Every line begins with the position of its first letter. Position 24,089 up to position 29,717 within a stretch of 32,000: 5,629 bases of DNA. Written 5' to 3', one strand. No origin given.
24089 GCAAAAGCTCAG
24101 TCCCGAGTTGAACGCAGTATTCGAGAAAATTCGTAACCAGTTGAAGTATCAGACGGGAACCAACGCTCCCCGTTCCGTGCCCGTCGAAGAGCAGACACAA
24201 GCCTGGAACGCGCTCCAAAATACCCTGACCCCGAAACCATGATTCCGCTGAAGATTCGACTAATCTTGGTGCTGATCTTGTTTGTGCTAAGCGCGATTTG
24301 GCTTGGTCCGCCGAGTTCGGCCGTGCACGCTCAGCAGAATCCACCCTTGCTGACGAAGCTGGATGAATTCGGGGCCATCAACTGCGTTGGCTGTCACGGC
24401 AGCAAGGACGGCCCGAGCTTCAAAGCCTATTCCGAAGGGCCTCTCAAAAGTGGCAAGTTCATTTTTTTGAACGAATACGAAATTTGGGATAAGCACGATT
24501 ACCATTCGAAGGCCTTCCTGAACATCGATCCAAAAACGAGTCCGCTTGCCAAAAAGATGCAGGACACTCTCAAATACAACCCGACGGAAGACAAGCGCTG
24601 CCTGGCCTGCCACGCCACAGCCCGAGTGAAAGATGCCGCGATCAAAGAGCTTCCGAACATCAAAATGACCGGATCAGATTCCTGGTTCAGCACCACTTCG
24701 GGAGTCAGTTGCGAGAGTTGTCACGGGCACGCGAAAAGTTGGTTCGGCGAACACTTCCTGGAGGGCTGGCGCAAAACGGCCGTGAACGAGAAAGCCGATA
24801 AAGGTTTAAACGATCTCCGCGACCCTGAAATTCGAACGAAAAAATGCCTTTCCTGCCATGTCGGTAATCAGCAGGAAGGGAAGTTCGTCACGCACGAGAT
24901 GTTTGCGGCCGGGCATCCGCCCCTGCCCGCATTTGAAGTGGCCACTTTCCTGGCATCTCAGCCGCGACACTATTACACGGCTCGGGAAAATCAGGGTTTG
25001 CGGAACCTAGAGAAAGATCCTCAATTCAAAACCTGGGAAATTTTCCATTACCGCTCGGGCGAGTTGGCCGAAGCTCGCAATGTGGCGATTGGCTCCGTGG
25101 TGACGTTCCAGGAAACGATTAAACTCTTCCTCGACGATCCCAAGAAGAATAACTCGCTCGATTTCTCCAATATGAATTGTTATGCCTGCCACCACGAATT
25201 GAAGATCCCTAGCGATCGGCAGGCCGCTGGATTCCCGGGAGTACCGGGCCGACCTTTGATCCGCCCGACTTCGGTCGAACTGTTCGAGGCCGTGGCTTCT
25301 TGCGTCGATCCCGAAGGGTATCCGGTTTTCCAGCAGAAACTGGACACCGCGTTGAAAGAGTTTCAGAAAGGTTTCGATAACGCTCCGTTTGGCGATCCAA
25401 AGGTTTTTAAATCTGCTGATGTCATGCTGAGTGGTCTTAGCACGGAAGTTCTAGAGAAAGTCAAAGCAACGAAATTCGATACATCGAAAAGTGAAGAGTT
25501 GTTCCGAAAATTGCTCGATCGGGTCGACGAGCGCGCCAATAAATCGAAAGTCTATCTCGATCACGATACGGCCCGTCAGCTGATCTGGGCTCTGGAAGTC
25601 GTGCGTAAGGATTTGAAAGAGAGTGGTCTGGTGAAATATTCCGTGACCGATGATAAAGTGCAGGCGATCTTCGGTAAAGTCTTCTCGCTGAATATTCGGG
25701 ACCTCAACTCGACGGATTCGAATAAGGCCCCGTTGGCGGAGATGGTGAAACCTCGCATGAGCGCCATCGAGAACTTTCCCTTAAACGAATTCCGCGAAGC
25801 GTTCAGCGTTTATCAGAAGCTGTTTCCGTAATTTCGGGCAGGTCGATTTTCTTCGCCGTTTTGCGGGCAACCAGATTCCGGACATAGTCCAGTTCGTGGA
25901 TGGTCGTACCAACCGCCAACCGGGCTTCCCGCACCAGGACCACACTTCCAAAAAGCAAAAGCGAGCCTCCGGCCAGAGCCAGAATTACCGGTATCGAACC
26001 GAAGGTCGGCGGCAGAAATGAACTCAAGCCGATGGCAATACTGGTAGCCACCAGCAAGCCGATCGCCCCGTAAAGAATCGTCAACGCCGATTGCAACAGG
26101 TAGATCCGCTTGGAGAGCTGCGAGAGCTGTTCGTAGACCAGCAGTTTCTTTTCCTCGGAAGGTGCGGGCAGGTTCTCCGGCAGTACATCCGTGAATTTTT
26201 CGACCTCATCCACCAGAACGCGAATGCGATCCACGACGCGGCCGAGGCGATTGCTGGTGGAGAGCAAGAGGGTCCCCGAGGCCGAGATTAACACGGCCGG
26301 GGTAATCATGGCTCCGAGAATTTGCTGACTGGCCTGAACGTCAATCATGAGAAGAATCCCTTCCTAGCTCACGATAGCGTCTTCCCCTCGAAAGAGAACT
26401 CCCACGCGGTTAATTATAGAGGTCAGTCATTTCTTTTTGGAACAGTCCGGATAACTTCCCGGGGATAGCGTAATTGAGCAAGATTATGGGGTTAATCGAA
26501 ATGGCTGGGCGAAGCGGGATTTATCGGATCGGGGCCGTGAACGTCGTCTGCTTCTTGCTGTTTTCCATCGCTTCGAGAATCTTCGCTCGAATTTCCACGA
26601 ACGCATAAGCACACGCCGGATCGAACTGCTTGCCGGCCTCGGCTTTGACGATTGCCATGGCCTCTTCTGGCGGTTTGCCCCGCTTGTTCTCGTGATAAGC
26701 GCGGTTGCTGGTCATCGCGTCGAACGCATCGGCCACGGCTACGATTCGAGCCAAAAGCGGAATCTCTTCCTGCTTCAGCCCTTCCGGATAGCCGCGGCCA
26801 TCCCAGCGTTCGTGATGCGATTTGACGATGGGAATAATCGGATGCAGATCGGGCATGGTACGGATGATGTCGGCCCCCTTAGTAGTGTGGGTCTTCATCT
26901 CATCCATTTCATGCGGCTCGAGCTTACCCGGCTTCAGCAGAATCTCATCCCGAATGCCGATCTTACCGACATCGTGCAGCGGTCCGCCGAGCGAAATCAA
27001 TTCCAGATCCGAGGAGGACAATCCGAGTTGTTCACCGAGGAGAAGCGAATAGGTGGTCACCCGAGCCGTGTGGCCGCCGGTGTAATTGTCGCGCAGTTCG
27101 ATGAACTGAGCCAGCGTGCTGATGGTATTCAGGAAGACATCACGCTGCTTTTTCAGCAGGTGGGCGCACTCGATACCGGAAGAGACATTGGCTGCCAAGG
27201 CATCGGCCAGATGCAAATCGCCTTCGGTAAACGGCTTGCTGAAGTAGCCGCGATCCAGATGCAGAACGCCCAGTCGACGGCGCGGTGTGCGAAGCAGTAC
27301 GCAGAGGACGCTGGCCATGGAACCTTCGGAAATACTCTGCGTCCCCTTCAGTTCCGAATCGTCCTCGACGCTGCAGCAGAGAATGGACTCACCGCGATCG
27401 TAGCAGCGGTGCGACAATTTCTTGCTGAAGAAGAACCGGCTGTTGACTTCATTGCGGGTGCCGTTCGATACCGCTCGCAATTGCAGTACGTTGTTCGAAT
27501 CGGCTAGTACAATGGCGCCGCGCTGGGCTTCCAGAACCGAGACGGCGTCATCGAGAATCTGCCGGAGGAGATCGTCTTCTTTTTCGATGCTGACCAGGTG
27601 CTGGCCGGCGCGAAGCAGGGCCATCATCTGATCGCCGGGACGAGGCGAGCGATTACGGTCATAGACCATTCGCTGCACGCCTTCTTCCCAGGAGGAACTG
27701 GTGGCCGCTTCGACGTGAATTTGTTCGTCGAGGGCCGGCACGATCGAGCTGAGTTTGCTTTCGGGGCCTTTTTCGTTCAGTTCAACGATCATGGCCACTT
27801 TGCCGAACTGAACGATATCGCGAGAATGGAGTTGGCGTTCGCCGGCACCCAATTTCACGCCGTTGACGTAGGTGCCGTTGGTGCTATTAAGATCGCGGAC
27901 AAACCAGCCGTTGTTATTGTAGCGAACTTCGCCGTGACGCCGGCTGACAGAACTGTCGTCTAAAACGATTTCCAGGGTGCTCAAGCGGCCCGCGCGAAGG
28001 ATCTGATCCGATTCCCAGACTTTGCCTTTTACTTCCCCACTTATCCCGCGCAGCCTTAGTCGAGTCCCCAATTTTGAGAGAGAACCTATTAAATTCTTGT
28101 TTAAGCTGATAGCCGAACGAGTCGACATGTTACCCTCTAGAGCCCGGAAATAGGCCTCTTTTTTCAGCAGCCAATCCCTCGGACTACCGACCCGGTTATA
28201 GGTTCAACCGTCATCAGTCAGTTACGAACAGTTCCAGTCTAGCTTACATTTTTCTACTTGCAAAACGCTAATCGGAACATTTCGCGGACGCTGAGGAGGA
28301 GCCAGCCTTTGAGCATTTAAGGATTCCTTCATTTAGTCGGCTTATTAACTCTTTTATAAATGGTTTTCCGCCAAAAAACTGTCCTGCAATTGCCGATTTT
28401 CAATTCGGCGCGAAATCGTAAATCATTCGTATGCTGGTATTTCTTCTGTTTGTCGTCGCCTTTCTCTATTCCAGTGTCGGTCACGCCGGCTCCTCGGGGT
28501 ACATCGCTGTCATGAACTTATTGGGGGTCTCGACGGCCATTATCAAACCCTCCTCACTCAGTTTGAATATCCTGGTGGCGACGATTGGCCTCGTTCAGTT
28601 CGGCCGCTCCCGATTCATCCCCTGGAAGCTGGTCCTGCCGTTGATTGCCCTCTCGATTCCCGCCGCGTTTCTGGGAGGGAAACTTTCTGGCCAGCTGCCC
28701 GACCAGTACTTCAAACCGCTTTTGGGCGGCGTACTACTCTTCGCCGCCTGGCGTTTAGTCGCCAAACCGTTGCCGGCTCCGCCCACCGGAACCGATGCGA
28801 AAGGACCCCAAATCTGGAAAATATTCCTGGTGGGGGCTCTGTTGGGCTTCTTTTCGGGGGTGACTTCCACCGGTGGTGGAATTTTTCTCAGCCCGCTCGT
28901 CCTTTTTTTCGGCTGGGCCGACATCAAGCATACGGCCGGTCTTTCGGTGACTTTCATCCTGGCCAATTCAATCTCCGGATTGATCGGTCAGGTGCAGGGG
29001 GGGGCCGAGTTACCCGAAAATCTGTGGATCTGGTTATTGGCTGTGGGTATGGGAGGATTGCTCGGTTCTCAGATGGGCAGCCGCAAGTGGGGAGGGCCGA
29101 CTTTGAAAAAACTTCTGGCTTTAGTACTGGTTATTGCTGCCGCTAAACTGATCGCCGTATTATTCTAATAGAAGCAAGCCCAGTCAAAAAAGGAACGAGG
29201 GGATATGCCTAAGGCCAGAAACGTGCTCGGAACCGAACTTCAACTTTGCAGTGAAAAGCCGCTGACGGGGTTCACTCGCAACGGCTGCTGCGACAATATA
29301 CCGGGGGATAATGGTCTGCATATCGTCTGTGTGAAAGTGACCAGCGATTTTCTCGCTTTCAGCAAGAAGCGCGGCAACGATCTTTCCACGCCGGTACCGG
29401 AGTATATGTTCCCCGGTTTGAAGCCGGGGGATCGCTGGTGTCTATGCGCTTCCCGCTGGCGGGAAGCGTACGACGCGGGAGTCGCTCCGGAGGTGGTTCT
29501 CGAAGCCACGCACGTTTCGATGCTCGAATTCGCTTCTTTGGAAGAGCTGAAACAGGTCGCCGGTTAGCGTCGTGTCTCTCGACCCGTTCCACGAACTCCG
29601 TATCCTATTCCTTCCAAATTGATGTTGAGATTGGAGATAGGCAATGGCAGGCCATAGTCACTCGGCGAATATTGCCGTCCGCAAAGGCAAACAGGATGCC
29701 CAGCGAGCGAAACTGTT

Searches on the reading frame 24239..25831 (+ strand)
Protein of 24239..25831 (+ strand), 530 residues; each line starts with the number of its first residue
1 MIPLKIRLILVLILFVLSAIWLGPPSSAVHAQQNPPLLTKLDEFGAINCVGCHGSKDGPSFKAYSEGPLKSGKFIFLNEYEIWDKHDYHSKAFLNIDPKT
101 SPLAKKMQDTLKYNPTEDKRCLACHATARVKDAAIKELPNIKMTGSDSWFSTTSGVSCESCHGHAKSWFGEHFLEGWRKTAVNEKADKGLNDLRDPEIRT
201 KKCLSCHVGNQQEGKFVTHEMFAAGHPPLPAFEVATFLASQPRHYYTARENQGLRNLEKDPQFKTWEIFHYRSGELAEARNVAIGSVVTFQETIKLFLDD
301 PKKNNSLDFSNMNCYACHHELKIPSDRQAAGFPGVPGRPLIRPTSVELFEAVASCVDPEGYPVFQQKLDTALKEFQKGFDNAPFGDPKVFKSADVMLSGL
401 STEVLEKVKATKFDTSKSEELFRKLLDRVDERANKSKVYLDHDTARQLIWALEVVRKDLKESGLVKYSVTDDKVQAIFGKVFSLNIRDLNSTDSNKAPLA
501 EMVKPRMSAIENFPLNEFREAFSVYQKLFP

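Call 5: search_protein_families(library=pfam, proteins=[window:24239-25831:+], max_evalue=0.001)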
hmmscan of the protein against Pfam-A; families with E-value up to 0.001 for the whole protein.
window:24239-25831:+ (530 aa): 6 families
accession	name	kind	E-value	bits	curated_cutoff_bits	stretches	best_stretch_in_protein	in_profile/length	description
PF13435.11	Cytochrome_C554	-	8.8e-13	49.4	20.8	1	78-163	8-84/84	Cytochrome c554 and c-prime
PF22113.1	Mtrc-MtrF_II-IV_dom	-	1.6e-07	31.4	30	1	47-212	29-168/176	Outer membrane cytochrome MtrC/MtrF-like, domains II/IV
PF14537.11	Cytochrom_c3_2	-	3.3e-06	27.9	25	0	113-165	21-68/79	Cytochrome c3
PF14522.11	Cytochrome_C7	-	6.3e-06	26.4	24.8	0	117-207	12-66/67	Cytochrome c7 and related cytochrome c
PF09699.15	Paired_CXXCH_1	-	7.8e-05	22.7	20.6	0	30-57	16-40/41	Doubled CXXCH motif (Paired_CXXCH_1)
PF13442.11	Cytochrome_CBB3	-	0.0002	22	27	0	47-61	12-27/68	Cytochrome C oxidase, cbb3-type, subunit III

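Call 40: search_protein_families(library=ncbifam, proteins=[window:24239-25831:+], max_evalue=0.01)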
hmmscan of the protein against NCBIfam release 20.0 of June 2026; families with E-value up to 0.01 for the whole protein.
window:24239-25831:+ (530 aa): 6 families
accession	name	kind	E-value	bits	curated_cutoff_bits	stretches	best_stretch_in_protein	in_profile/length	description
TIGR03508.1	decahem_SO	subfamily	2.5e-05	23.9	192.2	1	119-212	3-82/258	DmsE family decaheme c-type cytochrome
TIGR03507.1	decahem_SO1788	subfamily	0.00011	20.8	209.3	1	115-212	240-665/672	OmcA/MtrC family decaheme c-type cytochrome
NF008659.0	PRK11659.1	equivalog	0.00016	21.5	184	1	105-223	33-133/188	cytochrome c nitrite reductase pentaheme subunit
TIGR03146.1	cyt_nit_nrfB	equivalog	0.00058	20.2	166.6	0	114-223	7-107/145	cytochrome c nitrite reductase pentaheme subunit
NF043010.1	Cyt554_Nsmonas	equivalog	0.0013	18.1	400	1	83-209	45-163/238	cytochrome c-550 CycA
NF041198.1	UshA_like_PCGU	equivalog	0.0018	16.9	275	1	118-209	442-510/519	UshA-like (seleno)protein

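Call 67: search_solved_structures(query=window:24239-25828:+, max_evalue=1)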
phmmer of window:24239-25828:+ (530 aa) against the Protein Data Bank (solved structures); distinct sequences matched with E-value up to 1: 1.
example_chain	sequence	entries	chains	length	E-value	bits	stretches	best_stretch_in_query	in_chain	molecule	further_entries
1bvb_A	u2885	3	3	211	0.0064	18.5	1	83-210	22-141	CYTOCHROME C-554 | CYTOCHROME C554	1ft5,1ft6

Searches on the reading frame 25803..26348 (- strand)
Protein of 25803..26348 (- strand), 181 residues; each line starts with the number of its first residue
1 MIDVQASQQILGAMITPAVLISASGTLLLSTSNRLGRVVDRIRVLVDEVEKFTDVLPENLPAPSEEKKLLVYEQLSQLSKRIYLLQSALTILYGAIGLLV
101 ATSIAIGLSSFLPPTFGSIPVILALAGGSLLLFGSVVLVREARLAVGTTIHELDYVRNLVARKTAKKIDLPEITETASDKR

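Call 5: search_protein_families(library=pfam, proteins=[window:25803-26348:-], max_evalue=0.001)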
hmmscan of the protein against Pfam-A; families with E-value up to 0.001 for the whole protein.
window:25803-26348:- (181 aa): 1 family
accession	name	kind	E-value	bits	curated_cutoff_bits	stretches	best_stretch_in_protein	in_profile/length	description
PF11026.13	DUF2721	-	7.2e-26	91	28.3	1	14-147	1-125/129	Protein of unknown function (DUF2721)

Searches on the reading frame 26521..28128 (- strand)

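Call 5: search_protein_families(library=pfam, proteins=[window:26521-28128:-], max_evalue=0.001)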
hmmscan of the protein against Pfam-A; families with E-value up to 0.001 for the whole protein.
window:26521-28128:- (535 aa): 7 families
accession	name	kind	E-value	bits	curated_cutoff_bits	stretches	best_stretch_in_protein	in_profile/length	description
PF13487.12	HD_5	-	7.1e-35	120.7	27.2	1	339-505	3-169/170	HD domain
PF01966.28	HD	-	7.5e-24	84.7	22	1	351-472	2-116/116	HD domain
PF00498.31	FHA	-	1.4e-19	70.7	20.7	1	46-109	3-67/67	FHA domain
PF13492.12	GAF_3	-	1.1e-11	45.7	27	1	185-321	3-129/129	GAF domain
PF16697.10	Yop-YscD_cpl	-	1.6e-11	44.7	33.2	1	42-115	17-90/94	Inner membrane component of T3SS, cytoplasmic domain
PF13185.12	GAF_2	-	3.3e-11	44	28.6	1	184-320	4-136/136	GAF domain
PF01590.32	GAF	-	3.7e-08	34.4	22.4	1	185-317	3-131/133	GAF domain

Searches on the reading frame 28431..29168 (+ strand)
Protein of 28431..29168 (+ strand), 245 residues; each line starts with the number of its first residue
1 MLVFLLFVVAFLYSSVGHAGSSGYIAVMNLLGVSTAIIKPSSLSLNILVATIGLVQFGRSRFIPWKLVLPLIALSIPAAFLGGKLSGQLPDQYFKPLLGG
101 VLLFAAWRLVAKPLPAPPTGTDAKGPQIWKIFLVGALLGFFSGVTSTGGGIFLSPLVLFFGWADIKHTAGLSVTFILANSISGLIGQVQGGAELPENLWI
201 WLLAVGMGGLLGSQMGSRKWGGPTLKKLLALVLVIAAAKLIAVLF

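Call 38: search_protein_families(library=pfam, proteins=[window:28431-29168:+], max_evalue=0.0001)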
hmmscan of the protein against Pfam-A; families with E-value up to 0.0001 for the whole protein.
window:28431-29168:+ (245 aa): 1 family
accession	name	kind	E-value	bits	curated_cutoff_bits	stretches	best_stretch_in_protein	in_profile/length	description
PF01925.25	TauE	-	1.9e-32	113.3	32.6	1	3-240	2-237/237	Sulfite exporter TauE/SafE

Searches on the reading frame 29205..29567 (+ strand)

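Call 38: search_protein_families(library=pfam, proteins=[window:29205-29567:+], max_evalue=0.0001)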
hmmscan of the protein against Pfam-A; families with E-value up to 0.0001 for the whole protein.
window:29205-29567:+ (120 aa): 1 family
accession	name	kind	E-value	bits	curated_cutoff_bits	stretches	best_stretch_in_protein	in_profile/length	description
PF09996.14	DUF2237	-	2e-53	179.6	25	1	5-119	1-115/115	Uncharacterized protein conserved in bacteria (DUF2237)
